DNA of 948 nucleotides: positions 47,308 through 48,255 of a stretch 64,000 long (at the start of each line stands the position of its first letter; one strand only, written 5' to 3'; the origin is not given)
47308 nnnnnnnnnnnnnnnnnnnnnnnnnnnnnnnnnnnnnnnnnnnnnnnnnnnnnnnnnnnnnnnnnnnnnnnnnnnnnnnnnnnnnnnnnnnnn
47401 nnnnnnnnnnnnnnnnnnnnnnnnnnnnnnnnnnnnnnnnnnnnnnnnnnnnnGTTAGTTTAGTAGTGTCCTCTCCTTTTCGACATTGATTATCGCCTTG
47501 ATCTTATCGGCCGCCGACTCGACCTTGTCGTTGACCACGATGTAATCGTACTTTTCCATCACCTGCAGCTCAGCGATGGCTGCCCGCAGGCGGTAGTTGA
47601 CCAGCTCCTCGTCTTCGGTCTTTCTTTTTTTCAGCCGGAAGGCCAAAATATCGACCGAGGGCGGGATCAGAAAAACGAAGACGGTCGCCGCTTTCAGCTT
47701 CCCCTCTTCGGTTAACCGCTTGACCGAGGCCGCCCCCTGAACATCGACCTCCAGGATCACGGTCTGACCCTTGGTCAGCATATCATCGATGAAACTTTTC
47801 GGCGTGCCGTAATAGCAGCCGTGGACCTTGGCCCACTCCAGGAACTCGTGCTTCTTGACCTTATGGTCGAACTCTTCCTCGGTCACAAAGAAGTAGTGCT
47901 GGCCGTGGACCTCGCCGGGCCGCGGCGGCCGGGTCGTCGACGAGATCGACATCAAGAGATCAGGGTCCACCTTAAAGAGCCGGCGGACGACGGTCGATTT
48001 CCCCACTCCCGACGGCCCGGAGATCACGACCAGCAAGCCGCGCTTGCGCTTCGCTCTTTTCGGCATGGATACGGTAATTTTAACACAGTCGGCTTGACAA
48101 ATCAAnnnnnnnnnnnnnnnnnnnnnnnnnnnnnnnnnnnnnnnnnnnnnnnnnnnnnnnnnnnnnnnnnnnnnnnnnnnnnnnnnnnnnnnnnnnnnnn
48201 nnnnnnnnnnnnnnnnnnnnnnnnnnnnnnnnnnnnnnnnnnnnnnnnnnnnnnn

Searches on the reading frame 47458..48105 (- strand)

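Call 15: search_protein_families(library=pfam, proteins=[window:47458-48105:-], max_evalue=0.001)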
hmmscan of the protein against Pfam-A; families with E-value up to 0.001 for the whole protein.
window:47458-48105:- (216 aa): 6 families
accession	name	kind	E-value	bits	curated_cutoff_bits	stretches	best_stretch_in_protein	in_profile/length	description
PF00625.27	Guanylate_kin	-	1.6e-46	158.7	25.2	1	25-207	4-180/182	Guanylate kinase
PF13191.12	AAA_16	-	3.3e-06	28.1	32.6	1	17-45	18-46/167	AAA ATPase domain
PF13671.12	AAA_33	-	2.9e-05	24.8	27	1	25-171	1-131/143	AAA domain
PF25199.1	nSTAND_NTPase5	-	0.00024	21.4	34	0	11-43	28-61/145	Novel STAND NTPase 5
PF01926.29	MMR_HSR1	-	0.00036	21.1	21.9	0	26-72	2-49/113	50S ribosome-binding GTPase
PF03215.21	Rad17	-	0.00042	20.7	23.8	1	14-46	40-68/186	Rad17 P-loop domain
